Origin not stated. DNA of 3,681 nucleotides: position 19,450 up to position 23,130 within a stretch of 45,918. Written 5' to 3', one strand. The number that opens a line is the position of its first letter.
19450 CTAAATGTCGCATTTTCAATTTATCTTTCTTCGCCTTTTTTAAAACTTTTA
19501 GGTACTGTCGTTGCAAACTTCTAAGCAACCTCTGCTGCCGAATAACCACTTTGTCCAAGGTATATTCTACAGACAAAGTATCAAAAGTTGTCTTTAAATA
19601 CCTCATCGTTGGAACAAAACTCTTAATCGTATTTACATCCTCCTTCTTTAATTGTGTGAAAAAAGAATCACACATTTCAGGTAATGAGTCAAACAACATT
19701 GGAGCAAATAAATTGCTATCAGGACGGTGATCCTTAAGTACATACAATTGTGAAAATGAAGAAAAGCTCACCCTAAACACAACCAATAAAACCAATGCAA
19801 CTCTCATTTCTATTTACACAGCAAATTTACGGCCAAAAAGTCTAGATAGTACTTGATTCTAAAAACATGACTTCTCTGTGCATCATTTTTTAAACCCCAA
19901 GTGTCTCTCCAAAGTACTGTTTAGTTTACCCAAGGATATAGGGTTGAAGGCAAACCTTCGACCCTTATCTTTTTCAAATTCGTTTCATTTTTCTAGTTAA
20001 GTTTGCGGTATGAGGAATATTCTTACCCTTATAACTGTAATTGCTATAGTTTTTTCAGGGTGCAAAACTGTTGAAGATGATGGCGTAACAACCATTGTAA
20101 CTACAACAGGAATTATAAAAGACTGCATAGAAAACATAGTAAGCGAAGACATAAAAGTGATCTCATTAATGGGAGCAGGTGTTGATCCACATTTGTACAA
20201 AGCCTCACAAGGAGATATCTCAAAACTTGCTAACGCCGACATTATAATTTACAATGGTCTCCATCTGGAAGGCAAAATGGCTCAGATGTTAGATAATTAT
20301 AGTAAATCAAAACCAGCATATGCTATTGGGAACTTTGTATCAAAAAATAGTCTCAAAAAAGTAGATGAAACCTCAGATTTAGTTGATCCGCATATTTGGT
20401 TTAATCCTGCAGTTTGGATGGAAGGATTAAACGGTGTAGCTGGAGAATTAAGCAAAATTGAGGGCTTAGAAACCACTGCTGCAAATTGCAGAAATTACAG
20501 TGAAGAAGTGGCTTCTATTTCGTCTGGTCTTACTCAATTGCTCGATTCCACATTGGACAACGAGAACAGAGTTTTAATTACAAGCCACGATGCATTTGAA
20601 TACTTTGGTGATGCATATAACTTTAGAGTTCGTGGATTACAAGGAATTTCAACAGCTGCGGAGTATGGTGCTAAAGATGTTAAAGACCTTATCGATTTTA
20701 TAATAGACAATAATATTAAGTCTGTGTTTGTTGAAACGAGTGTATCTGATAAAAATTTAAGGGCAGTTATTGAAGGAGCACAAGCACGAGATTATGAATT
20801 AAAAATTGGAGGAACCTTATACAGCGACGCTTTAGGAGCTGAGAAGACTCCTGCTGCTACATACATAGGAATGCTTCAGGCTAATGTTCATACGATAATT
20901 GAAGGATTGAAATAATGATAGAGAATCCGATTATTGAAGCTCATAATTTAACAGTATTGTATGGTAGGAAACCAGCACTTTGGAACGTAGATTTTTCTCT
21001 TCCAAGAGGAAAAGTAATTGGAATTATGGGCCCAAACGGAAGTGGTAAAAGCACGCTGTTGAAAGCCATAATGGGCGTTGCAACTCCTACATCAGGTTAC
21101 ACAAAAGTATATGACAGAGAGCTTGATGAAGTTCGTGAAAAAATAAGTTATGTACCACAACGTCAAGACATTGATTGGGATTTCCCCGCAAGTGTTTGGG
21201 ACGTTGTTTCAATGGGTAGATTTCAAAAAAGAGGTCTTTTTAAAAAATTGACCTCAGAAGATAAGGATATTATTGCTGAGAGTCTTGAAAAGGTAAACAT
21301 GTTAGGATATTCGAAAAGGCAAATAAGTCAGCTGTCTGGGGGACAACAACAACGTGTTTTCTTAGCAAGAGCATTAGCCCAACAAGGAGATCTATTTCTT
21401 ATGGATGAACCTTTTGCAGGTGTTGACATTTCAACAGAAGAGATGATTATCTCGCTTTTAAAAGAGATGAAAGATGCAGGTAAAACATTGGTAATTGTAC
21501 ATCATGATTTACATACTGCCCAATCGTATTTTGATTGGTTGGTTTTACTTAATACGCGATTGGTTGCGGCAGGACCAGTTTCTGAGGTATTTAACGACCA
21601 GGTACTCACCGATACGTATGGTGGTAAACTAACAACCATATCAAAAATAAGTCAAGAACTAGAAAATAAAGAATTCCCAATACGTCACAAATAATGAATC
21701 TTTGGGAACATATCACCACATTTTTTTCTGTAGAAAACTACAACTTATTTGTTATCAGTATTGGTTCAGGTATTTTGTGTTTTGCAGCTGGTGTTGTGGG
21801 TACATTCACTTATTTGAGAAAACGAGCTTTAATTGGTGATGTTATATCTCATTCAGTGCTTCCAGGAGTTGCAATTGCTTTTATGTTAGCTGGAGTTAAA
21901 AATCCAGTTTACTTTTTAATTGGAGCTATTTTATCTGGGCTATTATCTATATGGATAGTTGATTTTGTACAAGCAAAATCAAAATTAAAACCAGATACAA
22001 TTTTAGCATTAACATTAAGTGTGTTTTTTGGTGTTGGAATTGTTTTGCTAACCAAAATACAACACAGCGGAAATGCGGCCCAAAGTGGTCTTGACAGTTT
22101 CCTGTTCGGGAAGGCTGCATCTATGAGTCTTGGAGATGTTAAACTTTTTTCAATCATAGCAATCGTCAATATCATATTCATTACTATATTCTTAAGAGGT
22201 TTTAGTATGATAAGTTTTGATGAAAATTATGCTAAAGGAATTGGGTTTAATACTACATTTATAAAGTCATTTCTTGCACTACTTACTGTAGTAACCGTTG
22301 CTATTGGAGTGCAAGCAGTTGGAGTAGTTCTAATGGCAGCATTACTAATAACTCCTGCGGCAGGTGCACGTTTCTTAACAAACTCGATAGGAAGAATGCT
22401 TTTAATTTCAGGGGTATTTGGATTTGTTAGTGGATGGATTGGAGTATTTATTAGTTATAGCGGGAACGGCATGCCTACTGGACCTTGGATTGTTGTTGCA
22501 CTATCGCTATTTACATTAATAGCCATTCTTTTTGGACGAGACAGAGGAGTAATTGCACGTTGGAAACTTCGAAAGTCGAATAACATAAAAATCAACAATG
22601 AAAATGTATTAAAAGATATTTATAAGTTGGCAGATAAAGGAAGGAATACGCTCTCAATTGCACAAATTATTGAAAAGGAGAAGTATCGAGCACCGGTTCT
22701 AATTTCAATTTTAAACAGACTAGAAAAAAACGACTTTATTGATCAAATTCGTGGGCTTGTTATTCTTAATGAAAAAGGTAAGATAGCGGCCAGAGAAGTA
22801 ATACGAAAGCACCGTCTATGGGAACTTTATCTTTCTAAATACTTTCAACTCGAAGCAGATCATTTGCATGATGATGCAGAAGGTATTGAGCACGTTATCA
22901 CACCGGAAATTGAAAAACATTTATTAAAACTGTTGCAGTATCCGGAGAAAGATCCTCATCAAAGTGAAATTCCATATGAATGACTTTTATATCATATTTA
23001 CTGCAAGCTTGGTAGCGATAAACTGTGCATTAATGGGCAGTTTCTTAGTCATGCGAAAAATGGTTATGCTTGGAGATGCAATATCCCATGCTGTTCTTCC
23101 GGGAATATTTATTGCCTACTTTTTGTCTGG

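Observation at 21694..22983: ABC-3 metal permease fused in frame to a DtxR/MntR-type repressor domain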

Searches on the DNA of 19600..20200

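Call 15: search_rna_families(source=window, start=19600, end=20200, threshold=evalue, max_evalue=1)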
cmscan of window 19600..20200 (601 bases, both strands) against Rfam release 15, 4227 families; matches with E-value up to 1: 0.
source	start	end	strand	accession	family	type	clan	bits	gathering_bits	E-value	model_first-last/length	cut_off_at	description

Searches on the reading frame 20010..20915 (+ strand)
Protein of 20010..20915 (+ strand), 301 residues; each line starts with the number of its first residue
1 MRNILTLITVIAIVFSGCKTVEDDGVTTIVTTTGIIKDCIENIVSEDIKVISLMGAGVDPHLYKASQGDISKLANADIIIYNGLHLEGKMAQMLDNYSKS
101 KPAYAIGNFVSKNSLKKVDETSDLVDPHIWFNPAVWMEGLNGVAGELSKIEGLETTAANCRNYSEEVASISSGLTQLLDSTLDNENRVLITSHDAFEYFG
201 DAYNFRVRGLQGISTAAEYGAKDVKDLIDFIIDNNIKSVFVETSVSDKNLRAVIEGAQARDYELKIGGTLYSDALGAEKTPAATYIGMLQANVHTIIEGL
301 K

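Call 3: search_protein_families(library=pfam, proteins=[window:20010-20915:+], max_evalue=0.01)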
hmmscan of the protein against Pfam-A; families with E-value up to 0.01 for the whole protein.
window:20010-20915:+ (301 aa): 1 family
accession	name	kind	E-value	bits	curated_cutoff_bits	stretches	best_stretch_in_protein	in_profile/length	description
PF01297.22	ZnuA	-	5.1e-64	216.7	29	1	29-298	1-262/263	Zinc-uptake complex component A periplasmic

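Call 68: search_solved_structures(query=window:20010-20912:+, max_evalue=1e-10, show_alignments=2)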
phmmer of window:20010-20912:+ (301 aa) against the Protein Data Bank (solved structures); distinct sequences matched with E-value up to 1e-10: 41.
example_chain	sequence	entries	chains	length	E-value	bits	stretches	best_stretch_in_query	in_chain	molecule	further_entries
1toa_A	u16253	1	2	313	5.5e-63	216.2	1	16-300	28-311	PROTEIN (PERIPLASMIC BINDING PROTEIN TROA)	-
1k0f_A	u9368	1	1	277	2.1e-61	211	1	27-300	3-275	Periplasmic zinc-binding protein troA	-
3mfq_A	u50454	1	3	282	5.5e-43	150.6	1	28-301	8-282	High-affinity zinc uptake system protein znuA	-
4oxq_A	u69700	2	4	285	3.6e-32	115.1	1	27-300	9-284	Manganese ABC transporter, periplasmic-binding protein SitA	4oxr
6q1c_A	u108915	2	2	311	7.5e-30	107.5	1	28-299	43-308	Periplasmic chelated iron-binding protein YfeA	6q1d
5uxs_A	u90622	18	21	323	8.5e-30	107.3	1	28-299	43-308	Periplasmic chelated iron-binding protein YfeA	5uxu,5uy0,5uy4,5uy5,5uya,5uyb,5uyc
4irm_A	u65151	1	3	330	2.3e-28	102.6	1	27-300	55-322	Mn transporter; MntC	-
3ujp_A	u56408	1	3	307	3.5e-28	102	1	27-300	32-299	Mn transporter subunit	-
1xvl_A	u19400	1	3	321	4e-28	101.8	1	27-300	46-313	Mn transporter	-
5kzj_A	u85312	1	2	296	4.4e-28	101.7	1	9-297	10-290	Periplasmic solute binding protein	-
4k3v_A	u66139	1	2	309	7.1e-28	101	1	4-298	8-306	ABC superfamily ATP binding cassette transporter, binding protein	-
5hdq_A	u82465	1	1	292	1.1e-26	97.1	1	23-298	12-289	ABC transporter substrate-binding protein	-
4utp_A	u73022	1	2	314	1.2e-26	97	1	9-300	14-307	MANGANESE ABC TRANSPORTER SUBSTRATE-BINDING LIPOPROTEIN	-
4nno_A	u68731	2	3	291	1.2e-26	97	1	23-298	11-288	Lipoprotein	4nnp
4uto_A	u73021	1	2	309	5.4e-26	94.8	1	9-300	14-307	MANGANESE ABC TRANSPORTER SUBSTRATE-BINDING LIPOPROTEIN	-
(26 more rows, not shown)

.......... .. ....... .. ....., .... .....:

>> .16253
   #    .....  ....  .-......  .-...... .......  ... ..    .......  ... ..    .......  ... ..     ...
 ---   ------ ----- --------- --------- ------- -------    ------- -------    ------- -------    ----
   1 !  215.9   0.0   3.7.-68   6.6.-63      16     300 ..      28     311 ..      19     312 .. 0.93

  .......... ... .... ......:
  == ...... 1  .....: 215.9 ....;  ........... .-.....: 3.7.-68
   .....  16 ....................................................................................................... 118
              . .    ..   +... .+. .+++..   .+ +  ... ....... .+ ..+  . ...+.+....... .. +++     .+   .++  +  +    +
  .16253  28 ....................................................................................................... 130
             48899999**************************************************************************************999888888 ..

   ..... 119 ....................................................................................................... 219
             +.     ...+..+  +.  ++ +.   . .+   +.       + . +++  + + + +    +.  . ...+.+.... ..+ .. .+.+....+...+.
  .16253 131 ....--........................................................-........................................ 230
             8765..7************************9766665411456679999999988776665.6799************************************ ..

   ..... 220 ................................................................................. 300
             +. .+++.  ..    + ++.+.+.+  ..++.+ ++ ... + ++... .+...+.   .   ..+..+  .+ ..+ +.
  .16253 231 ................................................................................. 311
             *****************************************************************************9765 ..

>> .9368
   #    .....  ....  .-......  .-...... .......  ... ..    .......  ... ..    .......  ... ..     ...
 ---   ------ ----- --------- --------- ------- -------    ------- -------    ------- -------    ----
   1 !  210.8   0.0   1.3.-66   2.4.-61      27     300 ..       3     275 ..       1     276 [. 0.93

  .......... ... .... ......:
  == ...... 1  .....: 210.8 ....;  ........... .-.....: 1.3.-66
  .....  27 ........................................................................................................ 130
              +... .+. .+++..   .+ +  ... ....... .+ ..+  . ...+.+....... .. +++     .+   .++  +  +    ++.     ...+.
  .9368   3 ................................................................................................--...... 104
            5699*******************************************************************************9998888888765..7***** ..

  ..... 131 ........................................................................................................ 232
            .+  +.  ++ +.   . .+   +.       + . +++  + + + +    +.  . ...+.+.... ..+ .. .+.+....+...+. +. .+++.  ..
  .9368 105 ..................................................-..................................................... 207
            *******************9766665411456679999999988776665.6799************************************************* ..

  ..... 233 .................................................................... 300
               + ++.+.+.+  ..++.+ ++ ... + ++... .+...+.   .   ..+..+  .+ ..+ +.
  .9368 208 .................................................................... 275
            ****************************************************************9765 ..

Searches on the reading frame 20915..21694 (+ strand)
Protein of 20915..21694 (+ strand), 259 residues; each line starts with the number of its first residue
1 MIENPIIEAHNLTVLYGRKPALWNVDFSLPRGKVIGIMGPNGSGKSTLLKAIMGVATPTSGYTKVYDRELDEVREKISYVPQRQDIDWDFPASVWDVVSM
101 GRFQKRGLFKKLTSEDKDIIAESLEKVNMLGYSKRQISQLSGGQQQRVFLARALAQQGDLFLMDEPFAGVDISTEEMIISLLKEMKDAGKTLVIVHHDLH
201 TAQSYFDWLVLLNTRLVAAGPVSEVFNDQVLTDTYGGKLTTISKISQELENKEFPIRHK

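Call 3: search_protein_families(library=pfam, proteins=[window:20915-21694:+], max_evalue=0.01)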
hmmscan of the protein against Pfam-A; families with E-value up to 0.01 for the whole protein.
window:20915-21694:+ (259 aa): 11 families
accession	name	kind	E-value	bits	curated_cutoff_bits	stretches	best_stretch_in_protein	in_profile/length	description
PF00005.33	ABC_tran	-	7e-32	111.3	25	1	24-168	3-137/137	ABC transporter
PF13304.12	AAA_21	-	3.7e-08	34.2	27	1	36-52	3-19/304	AAA domain, putative AbiEii toxin, Type IV TA system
PF02463.25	SMC_N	-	1.4e-07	31.6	40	1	33-200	25-201/220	RecF/RecN/SMC N terminal domain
PF13476.12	AAA_23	-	1.7e-06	29.2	27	1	24-147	14-142/201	AAA domain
PF13555.12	AAA_29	-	6.5e-06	26.2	27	1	31-60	22-50/61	P-loop containing region of AAA domain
PF13238.12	AAA_18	-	0.00097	20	29.4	0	35-52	1-18/128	AAA domain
PF13481.12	AAA_25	-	0.0048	17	27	0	21-49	22-50/195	AAA domain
PF13191.12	AAA_16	-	0.0049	17.8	32.6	0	31-115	23-85/167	AAA ATPase domain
PF09818.15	ABC_ATPase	-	0.0065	16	23.2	0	28-53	76-100/283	P-loop domain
PF25199.1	nSTAND_NTPase5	-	0.0067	16.7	34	0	31-66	40-75/145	Novel STAND NTPase 5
PF01637.24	ATPase_2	-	0.0075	16.5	33.2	0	33-75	21-62/225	ATPase domain predominantly from Archaea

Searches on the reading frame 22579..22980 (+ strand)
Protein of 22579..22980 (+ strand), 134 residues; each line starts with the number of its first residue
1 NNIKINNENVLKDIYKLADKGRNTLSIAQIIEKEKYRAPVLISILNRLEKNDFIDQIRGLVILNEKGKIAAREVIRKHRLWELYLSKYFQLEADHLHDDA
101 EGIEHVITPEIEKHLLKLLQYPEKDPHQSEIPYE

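Call 19: search_solved_structures(query=window:22579-22980:+, max_evalue=0.01, show_alignments=4)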
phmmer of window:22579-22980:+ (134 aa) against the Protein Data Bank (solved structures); distinct sequences matched with E-value up to 0.01: 31.
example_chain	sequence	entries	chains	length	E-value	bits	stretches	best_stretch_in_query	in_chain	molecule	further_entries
5cvi_A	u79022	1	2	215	2.5e-17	66.5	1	6-132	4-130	SloR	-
2qq9_A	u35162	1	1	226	2e-12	50.6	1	6-132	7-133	Diphtheria toxin repressor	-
1ddn_A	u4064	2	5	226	2.4e-12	50.4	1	7-132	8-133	DIPHTHERIA TOX REPRESSOR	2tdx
2qqb_A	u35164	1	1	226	2.4e-12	50.4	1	7-132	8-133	Diphtheria toxin repressor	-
1g3s_A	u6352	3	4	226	4.6e-12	49.5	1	7-132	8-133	DIPHTHERIA TOXIN REPRESSOR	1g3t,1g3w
2qqa_A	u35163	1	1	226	6.2e-12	49.1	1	10-132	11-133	Diphtheria toxin repressor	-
1b1b_A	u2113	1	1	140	1.3e-11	48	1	6-132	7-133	PROTEIN (IRON DEPENDENT REGULATOR)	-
8pvt_A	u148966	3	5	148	1.4e-11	48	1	7-132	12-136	Iron dependent repressor, putative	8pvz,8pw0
1c0w_A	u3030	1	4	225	1.7e-11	47.7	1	7-132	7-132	DIPHTHERIA TOXIN REPRESSOR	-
1bi0_A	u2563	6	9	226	1.7e-11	47.7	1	7-132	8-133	DIPHTHERIA TOXIN REPRESSOR | DIPHTHERIA TOX REPRESSOR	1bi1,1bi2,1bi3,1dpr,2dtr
1f5t_A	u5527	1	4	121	1.8e-11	47.6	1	7-119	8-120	DIPHTHERIA TOXIN REPRESSOR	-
2isy_A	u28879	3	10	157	1.9e-11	47.5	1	6-132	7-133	Iron-dependent repressor ideR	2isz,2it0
3glx_A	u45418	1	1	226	2.2e-11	47.3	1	7-132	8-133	Diphtheria toxin repressor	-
1xcv_A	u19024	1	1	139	2.4e-11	47.2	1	7-132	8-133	Diphtheria toxin repressor mutant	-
5zr4_A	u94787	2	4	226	2.6e-11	47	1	10-132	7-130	Metal-dependent transcriptional regulator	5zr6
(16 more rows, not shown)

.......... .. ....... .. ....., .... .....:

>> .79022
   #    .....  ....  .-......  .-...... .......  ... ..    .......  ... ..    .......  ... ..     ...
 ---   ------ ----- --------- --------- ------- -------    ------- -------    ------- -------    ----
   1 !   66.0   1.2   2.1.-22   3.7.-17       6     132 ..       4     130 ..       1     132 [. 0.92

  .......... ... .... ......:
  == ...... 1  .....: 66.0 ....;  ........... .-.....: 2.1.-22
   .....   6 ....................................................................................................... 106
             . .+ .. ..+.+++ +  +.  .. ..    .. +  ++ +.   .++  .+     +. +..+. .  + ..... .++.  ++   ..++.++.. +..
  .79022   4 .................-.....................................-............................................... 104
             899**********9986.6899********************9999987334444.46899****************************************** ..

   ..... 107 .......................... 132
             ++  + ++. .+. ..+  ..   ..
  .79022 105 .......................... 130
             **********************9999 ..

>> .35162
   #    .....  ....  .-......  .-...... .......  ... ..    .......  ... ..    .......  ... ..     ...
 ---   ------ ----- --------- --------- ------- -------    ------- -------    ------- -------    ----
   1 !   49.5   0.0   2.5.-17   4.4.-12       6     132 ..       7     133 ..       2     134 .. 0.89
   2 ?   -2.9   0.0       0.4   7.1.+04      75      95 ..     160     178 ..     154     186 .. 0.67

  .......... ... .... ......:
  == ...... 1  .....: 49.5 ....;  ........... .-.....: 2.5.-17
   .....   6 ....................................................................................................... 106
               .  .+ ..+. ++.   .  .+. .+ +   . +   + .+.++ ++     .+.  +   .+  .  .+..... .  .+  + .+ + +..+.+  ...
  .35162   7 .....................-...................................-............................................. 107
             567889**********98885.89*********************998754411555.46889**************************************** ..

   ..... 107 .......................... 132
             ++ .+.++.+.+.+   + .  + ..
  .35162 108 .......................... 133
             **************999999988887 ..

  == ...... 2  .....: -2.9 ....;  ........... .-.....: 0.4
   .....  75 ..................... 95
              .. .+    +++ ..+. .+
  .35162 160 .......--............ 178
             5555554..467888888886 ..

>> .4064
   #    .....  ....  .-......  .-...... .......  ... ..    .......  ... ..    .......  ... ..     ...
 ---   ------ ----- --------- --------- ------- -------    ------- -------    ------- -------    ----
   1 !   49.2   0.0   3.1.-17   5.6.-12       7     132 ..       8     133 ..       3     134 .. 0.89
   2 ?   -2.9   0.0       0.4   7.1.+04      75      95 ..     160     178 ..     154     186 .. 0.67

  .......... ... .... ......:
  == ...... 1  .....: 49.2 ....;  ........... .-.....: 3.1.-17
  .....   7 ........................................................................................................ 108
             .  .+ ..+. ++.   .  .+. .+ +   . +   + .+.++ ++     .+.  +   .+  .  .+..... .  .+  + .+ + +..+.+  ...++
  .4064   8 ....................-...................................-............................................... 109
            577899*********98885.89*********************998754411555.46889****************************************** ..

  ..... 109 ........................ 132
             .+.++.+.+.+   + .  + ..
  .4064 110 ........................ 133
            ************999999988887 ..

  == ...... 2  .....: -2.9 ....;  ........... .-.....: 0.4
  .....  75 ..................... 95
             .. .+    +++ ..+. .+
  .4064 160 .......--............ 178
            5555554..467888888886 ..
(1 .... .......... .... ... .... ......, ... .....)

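Call 29: search_protein_representatives(protein=window:22579-22980:+)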
Query: 134 residues. Proteins with E-value up to 0.001 (for the whole library): 3373; up to 1e-10: 489; up to 1e-30: 2. The best 150 are listed.
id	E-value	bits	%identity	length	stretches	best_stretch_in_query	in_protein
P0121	2.6e-48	179.6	61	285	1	1-133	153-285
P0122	1.0e-32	129.2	51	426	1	3-133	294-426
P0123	9.9e-30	119.6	51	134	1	6-133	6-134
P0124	3.2e-27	111.5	47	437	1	4-132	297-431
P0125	5.9e-26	107.4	44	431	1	3-133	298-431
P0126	9.0e-26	106.8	47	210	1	1-133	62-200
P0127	5.7e-25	104.2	43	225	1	2-133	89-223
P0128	1.0e-24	103.4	57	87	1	48-133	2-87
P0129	2.4e-24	102.2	42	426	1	5-134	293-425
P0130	2.8e-24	102.0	41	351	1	4-133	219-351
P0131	2.9e-24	101.9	43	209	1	4-132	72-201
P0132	9.0e-24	100.3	45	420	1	2-134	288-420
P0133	1.1e-23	100.0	43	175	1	5-133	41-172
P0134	2.8e-23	98.7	45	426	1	1-133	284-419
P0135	3.2e-23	98.5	46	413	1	3-132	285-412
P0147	9.5e-21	90.5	38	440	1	1-134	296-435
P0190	4.6e-17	78.6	36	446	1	5-133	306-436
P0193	5.5e-17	78.4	38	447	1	7-134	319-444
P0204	2.9e-16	76.1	41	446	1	6-132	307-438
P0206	3.0e-16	76.0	37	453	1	6-132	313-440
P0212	6.0e-16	75.0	36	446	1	7-132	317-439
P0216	8.6e-16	74.5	37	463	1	2-132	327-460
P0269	3.7e-14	69.2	37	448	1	6-133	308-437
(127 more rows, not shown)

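Call 30: list_cluster_members(proteins=[P0124, P0125, P0147, P0190, P0204, P0206, P0212, P0193, P0269, P0216])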
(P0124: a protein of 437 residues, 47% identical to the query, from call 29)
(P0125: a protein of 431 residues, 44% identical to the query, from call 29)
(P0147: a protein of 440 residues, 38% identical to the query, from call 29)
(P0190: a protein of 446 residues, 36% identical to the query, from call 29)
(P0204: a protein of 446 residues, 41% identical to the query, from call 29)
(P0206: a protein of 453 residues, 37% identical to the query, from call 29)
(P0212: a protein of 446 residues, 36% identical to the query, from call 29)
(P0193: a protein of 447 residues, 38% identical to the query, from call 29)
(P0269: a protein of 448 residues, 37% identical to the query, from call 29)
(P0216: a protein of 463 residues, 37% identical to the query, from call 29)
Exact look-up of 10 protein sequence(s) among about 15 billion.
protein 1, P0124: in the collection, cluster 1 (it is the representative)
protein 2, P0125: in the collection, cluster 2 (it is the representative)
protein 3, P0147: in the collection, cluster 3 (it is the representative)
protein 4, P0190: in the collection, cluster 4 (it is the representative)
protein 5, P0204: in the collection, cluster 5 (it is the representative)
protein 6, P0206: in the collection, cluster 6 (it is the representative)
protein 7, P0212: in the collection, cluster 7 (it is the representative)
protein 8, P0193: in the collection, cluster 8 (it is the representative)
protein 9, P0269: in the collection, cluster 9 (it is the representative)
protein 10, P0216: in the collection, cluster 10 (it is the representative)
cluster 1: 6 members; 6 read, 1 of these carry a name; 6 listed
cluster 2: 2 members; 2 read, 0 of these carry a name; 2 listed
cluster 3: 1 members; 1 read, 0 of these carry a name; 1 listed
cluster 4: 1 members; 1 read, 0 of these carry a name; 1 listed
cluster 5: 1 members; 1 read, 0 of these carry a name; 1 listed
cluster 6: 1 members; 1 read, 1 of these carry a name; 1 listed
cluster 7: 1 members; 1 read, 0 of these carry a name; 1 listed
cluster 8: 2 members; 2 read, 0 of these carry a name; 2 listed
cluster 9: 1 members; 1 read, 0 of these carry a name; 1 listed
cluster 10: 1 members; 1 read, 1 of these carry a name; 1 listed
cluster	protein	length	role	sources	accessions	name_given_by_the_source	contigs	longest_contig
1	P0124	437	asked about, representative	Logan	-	-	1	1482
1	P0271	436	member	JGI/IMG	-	manganese/zinc/iron transport system permease protein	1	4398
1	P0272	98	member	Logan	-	-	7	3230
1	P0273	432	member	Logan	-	-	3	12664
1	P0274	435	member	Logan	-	-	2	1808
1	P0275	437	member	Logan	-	-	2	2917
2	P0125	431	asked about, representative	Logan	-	-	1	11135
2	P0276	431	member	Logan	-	-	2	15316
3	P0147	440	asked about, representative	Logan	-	-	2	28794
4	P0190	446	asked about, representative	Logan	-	-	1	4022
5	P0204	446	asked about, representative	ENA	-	-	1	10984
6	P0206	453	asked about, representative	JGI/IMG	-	manganese/zinc/iron transport system permease protein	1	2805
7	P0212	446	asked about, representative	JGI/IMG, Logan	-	-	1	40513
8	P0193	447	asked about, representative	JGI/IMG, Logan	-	-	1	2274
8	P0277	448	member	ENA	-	-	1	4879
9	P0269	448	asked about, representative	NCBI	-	-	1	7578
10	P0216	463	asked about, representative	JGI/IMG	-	ABC-type Mn2+/Zn2+ transport system permease subunit/Mn-dependent DtxR family ...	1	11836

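Call 37: find_homologous_proteins(query=P0269, max_evalue=1e-20)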
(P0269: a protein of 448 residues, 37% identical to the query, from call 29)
Query P0269 (448 aa): 954 proteins with E <= 1e-20 among 8000 candidates; the best 120 are listed.
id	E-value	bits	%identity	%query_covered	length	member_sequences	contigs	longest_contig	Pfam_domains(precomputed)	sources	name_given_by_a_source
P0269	6.4e-292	986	100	100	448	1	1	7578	PF01032.24,PF02742.22,PF00950.23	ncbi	-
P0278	9.6e-228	775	76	100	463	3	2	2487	PF01032.24,PF02742.22,PF00950.23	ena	-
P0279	9.5e-143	495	53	98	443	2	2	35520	PF01032.24,PF02742.22,PF00950.23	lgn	-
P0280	1.8e-142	494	53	98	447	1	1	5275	PF01032.24,PF02742.22,PF00950.23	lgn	-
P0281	4.1e-141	489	53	98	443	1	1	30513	PF01032.24,PF02742.22,PF00950.23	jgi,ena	-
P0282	8.6e-141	488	51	97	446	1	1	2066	PF02742.22,PF00950.23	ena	-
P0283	3.9e-138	479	49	98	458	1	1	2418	PF01032.24,PF02742.22,PF00950.23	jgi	jgi:manganese/zinc/iron transport system permease protein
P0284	8.6e-138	478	51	98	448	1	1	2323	PF01032.24,PF02742.22,PF00950.23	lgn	-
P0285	4.3e-136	473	50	98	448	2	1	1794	PF01032.24,PF02742.22,PF00950.23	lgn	-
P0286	1.5e-135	471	51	98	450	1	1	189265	PF01032.24,PF02742.22,PF00950.23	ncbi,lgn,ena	-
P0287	1.9e-135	471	51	98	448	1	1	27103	PF01032.24,PF02742.22,PF00950.23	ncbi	-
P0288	1.2e-134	468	49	98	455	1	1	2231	PF01032.24,PF02742.22,PF00950.23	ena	-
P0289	1.9e-134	467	51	98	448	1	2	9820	PF01032.24,PF02742.22,PF00950.23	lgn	-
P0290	3.3e-133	463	52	96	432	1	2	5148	PF01032.24,PF02742.22,PF00950.23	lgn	-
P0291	1.7e-132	461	49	98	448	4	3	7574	PF01032.24,PF02742.22,PF00950.23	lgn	-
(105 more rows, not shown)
